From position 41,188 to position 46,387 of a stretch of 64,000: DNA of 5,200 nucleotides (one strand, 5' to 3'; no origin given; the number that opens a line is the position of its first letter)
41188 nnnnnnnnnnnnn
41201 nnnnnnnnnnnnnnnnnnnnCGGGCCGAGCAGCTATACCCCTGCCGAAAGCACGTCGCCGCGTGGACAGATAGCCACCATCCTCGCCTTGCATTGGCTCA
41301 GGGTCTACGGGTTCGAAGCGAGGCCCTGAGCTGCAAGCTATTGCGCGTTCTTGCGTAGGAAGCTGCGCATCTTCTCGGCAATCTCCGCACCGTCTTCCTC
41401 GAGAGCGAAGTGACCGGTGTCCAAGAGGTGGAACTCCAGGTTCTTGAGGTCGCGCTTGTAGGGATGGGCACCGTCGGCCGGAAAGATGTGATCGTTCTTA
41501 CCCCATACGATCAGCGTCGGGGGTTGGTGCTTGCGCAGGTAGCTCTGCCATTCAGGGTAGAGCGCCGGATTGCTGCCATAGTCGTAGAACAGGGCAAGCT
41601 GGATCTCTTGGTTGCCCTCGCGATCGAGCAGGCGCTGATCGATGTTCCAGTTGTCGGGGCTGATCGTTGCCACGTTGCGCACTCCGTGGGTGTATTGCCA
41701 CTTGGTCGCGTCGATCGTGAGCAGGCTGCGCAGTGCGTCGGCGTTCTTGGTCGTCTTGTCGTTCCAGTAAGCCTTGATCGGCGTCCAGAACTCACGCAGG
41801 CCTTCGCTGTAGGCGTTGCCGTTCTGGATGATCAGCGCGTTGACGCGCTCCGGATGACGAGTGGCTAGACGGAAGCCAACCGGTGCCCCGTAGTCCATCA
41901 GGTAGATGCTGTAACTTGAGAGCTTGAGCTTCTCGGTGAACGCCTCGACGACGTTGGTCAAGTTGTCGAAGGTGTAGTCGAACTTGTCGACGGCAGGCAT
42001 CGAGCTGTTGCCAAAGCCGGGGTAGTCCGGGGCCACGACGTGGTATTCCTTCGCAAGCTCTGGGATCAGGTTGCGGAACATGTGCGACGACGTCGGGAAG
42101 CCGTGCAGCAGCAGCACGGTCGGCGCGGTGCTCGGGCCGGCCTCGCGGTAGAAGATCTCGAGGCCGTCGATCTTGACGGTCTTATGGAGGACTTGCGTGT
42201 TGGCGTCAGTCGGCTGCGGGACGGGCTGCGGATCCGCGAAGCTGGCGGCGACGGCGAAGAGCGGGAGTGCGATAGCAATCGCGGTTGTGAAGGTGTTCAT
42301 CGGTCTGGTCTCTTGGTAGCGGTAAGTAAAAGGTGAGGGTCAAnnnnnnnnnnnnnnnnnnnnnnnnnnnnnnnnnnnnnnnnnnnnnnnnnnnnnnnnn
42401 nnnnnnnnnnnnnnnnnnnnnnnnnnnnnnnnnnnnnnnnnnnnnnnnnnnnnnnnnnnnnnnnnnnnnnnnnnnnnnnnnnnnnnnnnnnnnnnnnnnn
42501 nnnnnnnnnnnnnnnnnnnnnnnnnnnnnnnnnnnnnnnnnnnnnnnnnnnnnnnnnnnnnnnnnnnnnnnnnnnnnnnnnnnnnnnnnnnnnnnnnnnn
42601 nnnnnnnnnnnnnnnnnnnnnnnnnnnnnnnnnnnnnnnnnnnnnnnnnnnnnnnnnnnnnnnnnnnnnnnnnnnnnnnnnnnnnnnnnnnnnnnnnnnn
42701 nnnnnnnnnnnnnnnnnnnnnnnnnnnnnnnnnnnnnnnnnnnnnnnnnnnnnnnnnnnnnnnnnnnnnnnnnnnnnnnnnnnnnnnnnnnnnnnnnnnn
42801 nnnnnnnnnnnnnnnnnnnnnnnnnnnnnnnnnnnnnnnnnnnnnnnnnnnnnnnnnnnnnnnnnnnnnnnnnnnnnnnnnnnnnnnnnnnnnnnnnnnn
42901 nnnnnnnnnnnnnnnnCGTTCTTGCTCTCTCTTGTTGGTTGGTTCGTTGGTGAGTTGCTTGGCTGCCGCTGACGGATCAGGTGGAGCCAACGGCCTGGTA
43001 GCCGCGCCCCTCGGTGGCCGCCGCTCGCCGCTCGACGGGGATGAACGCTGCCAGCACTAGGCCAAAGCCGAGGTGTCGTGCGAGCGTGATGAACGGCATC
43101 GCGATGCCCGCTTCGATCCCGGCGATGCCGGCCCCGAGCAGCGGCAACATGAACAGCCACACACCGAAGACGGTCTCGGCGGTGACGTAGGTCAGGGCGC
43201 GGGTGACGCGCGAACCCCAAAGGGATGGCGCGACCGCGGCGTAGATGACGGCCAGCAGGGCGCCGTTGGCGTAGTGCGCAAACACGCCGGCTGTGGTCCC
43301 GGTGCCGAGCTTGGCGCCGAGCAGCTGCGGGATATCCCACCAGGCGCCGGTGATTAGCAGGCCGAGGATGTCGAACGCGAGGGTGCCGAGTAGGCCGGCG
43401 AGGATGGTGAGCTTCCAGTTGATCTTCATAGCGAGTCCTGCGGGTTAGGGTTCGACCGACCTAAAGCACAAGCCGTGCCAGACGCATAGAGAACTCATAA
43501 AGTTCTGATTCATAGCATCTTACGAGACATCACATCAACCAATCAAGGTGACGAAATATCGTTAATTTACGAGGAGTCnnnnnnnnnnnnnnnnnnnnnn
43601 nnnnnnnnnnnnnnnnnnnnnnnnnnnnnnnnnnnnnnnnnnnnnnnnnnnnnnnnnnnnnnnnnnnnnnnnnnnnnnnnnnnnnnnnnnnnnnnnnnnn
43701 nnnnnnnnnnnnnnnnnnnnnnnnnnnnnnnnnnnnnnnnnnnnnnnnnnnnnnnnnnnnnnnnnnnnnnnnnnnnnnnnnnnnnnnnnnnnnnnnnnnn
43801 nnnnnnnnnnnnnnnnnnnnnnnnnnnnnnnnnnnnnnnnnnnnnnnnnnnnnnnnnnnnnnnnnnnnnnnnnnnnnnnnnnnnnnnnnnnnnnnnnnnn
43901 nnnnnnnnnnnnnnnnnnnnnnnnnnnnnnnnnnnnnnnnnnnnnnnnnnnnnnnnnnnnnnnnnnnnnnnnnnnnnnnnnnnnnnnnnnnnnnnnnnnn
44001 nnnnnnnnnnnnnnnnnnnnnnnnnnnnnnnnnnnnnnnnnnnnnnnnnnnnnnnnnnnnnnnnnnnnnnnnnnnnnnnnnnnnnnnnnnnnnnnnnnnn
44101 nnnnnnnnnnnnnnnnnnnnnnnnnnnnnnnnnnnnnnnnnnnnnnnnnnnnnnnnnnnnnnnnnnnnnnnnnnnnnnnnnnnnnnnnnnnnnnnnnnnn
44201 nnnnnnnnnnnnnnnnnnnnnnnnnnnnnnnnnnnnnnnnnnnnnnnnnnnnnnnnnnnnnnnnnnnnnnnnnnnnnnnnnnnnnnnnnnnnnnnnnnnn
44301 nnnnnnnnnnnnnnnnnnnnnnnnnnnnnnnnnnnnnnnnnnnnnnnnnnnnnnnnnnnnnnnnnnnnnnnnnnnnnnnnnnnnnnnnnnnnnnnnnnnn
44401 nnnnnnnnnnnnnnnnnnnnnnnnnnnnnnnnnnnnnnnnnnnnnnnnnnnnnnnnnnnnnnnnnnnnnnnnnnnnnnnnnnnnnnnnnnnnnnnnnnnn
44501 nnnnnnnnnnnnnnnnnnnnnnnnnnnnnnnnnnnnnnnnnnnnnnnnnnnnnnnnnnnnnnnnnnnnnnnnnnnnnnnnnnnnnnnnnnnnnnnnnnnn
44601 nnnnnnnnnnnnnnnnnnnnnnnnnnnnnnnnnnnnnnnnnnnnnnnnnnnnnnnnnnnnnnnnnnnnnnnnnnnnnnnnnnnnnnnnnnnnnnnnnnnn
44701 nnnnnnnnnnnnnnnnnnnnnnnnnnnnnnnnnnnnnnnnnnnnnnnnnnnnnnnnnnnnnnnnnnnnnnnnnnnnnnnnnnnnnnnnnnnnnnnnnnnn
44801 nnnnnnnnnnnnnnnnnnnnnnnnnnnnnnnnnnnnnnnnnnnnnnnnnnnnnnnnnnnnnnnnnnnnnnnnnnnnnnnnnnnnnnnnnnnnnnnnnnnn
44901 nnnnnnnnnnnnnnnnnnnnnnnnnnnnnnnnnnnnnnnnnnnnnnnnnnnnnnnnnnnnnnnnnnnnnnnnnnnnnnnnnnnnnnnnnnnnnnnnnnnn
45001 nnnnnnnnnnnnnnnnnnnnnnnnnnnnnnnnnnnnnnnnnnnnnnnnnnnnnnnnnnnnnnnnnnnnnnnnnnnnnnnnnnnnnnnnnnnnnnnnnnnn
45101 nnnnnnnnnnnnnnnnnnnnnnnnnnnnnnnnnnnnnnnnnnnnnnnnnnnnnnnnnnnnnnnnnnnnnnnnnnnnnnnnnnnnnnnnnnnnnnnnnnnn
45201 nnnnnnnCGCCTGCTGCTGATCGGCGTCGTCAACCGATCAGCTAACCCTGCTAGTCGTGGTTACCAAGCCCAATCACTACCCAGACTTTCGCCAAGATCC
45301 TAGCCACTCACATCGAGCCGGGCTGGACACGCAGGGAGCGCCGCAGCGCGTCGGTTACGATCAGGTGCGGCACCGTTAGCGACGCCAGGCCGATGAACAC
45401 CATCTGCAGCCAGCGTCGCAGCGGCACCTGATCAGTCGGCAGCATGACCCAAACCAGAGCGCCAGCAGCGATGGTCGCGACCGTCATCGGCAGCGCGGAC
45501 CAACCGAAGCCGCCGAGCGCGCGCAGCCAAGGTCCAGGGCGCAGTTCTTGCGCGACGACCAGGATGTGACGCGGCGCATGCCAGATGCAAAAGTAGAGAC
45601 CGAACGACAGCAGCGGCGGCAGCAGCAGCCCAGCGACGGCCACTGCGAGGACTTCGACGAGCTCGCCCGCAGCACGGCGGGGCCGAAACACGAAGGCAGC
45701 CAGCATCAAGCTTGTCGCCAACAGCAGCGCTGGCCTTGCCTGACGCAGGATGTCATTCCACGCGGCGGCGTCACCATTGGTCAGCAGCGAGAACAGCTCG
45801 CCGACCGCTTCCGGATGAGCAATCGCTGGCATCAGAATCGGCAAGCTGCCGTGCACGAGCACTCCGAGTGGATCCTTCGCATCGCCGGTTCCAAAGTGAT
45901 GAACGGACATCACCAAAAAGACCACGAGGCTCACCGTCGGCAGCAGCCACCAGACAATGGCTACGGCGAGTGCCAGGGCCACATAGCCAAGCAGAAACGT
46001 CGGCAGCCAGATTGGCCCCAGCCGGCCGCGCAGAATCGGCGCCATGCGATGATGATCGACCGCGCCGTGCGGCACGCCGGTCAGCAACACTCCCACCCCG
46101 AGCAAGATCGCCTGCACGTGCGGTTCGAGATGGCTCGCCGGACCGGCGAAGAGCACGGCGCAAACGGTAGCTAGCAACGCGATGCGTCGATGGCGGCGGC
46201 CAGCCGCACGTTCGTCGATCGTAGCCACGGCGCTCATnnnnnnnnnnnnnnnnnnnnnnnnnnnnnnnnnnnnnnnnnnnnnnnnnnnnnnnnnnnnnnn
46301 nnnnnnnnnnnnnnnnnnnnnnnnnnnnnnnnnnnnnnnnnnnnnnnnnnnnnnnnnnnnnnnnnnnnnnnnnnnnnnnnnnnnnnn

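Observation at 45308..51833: Self-contained rhodopsin photosystem operon: opsin-crtE-crtI-crtB-crtY-blh with overlapping junctions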

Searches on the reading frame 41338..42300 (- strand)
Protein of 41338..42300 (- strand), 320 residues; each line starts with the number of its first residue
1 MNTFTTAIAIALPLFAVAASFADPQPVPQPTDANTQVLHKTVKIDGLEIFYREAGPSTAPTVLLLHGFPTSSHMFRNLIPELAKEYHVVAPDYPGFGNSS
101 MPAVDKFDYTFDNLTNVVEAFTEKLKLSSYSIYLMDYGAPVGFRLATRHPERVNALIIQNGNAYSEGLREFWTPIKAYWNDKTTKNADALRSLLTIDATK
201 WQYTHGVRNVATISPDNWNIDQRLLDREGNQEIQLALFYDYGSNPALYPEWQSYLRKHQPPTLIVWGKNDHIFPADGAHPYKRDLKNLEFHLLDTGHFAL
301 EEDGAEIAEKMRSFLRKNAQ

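Call 21: search_protein_families(library=pfam, proteins=[window:41338-42300:-], max_evalue=0.001)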
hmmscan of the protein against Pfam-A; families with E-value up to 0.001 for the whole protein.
window:41338-42300:- (320 aa): 3 families
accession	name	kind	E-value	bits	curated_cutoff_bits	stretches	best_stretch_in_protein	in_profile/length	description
PF00561.26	Abhydrolase_1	-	1.9e-34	119.8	25.8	1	60-303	1-244/245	alpha/beta hydrolase fold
PF12697.13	Abhydrolase_6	-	2.3e-15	58.3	26.3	1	62-309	1-216/217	Alpha/beta hydrolase family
PF12146.15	Hydrolase_4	-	6.9e-10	39.1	27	1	60-280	5-212/239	Serine aminopeptidase, S33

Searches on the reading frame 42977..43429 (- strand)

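Call 3: search_protein_families(library=pfam, proteins=[window:42977-43429:-], max_evalue=0.01)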
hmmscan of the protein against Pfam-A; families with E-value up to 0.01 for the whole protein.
window:42977-43429:- (150 aa): 1 family
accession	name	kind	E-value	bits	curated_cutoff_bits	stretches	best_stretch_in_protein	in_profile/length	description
PF11158.13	DUF2938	-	0.00047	20.2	31.4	1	46-126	60-143/150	Protein of unknown function (DUF2938)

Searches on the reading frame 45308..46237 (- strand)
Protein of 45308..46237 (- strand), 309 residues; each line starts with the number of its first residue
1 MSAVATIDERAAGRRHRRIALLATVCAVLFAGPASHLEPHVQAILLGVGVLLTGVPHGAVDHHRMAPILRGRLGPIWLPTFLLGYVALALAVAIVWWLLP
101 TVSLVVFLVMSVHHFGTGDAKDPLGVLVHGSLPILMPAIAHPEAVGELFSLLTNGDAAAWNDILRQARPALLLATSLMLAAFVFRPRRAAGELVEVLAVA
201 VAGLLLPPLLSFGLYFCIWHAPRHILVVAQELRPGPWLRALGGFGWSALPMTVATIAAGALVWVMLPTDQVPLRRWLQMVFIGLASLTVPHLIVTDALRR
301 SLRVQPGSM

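Call 3: search_protein_families(library=pfam, proteins=[window:45308-46237:-], max_evalue=0.01)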
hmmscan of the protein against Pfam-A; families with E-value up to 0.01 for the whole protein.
window:45308-46237:- (309 aa): 1 family
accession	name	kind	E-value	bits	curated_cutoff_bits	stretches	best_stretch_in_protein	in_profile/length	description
PF15461.11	BCD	-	2.3e-55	188.5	28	1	48-298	1-266/267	Beta-carotene 15,15'-dioxygenase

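Call 4: search_protein_families(library=ncbifam, proteins=[window:45308-46237:-], max_evalue=0.001)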
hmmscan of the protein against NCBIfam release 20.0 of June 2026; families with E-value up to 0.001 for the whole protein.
window:45308-46237:- (309 aa): 1 family
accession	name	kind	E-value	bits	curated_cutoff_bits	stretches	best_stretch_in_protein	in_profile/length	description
TIGR03753.1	blh_monoox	subfamily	9.2e-58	195.9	95.25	1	46-295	3-259/260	beta-carotene 15,15'-dioxygenase, Brp/Blh family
